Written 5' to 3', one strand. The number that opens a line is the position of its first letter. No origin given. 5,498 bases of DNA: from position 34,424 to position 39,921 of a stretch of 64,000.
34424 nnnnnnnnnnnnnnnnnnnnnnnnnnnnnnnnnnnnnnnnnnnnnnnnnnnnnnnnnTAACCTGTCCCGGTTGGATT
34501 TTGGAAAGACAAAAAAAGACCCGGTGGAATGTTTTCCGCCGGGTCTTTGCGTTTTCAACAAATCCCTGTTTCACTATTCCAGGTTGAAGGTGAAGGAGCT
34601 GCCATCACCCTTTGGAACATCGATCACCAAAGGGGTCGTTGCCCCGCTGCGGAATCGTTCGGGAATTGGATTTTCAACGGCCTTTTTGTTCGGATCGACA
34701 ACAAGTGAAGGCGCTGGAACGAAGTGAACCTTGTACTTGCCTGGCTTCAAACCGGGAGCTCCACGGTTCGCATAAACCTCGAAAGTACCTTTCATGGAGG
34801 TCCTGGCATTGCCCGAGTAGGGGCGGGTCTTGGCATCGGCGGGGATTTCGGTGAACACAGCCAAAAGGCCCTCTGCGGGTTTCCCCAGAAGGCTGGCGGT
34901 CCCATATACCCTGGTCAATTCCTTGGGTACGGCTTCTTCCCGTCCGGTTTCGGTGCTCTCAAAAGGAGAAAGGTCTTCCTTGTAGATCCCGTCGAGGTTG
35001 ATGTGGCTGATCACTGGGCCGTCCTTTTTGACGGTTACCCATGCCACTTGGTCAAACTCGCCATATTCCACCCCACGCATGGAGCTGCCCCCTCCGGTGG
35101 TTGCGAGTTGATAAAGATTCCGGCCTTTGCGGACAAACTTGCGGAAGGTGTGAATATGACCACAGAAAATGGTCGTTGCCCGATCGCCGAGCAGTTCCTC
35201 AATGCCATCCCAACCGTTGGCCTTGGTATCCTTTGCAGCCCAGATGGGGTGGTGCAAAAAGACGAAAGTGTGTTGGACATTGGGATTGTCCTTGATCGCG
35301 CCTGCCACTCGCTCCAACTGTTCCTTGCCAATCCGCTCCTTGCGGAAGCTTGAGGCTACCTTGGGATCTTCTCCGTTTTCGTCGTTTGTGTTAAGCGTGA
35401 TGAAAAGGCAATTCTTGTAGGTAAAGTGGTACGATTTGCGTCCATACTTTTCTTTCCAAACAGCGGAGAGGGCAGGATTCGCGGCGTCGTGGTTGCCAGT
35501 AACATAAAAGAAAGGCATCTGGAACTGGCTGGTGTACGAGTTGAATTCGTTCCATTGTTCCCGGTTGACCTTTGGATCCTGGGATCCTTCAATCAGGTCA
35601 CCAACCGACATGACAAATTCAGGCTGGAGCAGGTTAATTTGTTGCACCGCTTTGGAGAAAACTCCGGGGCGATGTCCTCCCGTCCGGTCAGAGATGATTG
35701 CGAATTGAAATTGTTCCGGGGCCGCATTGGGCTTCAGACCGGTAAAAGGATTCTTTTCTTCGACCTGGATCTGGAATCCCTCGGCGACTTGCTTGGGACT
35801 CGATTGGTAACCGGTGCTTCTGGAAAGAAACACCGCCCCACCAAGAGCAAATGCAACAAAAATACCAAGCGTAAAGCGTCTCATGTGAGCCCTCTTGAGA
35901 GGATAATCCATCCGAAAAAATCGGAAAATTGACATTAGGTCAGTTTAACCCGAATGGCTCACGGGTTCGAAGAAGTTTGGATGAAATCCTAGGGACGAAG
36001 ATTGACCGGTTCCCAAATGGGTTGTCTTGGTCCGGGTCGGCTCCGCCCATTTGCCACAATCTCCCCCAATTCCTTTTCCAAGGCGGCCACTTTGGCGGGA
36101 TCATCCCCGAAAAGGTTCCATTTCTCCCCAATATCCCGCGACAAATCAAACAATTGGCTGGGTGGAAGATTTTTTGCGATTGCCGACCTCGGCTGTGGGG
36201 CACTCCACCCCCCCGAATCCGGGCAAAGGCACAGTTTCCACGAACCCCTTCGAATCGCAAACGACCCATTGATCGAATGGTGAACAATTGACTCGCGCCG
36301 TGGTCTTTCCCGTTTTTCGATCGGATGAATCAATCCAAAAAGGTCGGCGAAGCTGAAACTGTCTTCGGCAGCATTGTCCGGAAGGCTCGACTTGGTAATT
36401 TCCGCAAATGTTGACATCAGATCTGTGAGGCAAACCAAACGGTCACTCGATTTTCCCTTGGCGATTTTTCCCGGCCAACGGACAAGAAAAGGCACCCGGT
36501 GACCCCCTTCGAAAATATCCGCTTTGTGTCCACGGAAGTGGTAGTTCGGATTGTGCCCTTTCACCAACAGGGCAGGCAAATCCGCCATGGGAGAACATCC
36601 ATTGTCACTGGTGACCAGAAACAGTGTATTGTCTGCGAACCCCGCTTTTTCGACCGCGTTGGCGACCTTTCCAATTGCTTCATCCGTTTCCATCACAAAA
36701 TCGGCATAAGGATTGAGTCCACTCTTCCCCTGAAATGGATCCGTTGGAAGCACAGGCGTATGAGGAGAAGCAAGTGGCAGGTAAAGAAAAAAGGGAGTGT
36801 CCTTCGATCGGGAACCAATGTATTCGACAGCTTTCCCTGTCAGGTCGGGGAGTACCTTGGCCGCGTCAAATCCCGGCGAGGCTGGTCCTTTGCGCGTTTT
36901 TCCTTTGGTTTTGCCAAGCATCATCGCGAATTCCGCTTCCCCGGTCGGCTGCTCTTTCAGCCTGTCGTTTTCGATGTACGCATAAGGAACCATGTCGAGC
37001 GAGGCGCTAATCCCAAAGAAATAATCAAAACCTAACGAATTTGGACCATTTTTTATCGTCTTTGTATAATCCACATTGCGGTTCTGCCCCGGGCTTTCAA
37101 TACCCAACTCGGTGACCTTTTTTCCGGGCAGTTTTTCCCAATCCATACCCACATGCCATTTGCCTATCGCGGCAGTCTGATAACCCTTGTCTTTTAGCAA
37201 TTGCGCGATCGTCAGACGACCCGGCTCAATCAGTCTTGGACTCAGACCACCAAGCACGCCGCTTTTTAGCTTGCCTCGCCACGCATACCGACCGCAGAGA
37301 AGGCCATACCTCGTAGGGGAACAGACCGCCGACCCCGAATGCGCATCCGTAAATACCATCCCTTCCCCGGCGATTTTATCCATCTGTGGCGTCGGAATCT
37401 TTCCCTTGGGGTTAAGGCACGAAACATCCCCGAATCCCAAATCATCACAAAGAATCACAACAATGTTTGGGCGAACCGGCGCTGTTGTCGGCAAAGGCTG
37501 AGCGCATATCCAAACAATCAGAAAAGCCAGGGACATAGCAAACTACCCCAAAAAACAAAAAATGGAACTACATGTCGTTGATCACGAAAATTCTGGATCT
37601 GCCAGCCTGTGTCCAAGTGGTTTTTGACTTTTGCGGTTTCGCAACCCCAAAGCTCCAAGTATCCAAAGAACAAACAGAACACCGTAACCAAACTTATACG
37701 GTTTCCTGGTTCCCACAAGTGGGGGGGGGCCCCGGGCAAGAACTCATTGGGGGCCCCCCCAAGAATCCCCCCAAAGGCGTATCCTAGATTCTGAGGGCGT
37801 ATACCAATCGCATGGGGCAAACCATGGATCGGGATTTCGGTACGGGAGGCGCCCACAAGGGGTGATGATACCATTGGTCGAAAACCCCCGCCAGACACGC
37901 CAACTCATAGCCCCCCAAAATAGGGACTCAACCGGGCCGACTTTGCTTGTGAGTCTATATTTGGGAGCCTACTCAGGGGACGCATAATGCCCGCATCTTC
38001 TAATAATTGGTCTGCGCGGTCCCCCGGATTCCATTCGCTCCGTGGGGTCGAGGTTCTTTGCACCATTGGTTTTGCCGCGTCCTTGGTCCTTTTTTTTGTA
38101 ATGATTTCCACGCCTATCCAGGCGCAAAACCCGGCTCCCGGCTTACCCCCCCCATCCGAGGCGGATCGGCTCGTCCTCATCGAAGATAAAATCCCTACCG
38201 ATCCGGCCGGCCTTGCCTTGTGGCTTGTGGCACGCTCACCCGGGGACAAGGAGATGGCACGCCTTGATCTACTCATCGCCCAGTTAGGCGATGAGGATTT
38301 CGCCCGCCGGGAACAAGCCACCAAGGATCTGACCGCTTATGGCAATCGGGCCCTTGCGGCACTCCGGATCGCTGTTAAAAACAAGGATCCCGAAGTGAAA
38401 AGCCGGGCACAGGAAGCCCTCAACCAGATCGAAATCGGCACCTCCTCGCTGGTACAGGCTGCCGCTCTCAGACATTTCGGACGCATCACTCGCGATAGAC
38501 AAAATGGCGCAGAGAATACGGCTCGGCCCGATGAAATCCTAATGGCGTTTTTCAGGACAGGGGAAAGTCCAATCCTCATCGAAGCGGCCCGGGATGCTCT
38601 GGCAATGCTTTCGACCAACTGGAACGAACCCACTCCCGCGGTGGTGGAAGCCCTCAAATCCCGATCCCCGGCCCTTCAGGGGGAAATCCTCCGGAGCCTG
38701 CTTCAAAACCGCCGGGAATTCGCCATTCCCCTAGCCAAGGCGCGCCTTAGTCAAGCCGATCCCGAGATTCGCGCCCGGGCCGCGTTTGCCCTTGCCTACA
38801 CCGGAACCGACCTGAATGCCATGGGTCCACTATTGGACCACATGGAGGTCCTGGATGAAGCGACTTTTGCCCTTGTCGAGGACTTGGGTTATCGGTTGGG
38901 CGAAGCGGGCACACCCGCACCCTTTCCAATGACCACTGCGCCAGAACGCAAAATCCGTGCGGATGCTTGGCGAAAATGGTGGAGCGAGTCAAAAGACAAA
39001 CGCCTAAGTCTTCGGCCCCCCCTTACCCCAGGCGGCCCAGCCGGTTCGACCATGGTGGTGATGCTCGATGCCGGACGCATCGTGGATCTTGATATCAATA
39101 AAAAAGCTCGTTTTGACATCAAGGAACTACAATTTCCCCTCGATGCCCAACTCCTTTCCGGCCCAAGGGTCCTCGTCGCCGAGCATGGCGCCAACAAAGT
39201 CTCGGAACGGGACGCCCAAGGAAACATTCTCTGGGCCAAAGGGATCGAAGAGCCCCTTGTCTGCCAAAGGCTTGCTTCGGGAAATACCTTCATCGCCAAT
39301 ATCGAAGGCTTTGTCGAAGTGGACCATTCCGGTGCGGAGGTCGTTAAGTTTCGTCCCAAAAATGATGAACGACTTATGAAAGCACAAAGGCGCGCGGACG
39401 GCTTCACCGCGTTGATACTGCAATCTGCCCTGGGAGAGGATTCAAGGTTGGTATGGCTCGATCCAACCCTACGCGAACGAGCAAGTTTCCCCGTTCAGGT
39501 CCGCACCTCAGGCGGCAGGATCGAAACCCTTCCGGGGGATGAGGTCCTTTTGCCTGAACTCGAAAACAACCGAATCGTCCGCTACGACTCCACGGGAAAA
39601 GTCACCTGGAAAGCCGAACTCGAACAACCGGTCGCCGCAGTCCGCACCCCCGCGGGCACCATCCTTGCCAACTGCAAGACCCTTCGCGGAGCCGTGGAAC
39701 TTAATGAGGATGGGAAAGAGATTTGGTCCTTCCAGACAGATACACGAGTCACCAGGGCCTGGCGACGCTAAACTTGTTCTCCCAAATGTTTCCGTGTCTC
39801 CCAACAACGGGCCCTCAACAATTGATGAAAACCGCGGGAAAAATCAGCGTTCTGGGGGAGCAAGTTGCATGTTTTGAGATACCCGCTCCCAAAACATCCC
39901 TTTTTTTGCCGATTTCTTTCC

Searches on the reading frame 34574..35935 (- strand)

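Call 75: search_protein_families(library=pfam, proteins=[window:34574-35935:-], max_evalue=0.00001)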
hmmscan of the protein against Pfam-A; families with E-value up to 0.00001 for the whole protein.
window:34574-35935:- (453 aa): 1 family
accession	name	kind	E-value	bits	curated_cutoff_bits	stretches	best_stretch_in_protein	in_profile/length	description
PF00149.33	Metallophos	-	9e-10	39.7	21.5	1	91-263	16-190/191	Calcineurin-like phosphoesterase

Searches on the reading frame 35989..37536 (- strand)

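Call 75: search_protein_families(library=pfam, proteins=[window:35989-37536:-], max_evalue=0.00001)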
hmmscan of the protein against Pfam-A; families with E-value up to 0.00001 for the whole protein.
window:35989-37536:- (515 aa): 2 families
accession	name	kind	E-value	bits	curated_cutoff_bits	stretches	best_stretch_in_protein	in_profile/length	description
PF00884.28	Sulfatase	-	2.8e-50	171.8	25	1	23-381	1-299/301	Sulfatase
PF16347.10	SGSH_C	-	1.6e-06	28.8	29.3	0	341-394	11-64/154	N-sulphoglucosamine sulphohydrolase, C-terminal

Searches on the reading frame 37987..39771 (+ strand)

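Call 75: search_protein_families(library=pfam, proteins=[window:37987-39771:+], max_evalue=0.00001)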
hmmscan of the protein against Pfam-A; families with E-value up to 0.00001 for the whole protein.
window:37987-39771:+ (594 aa): 2 families
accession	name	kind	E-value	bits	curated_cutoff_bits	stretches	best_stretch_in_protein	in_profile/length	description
PF13646.12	HEAT_2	-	4.7e-09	36.8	27.7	0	94-152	2-60/88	HEAT repeats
PF13360.13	PQQ_2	-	2.9e-06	27.6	27.6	0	505-585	23-102/233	Outer membrane protein assembly factor BamB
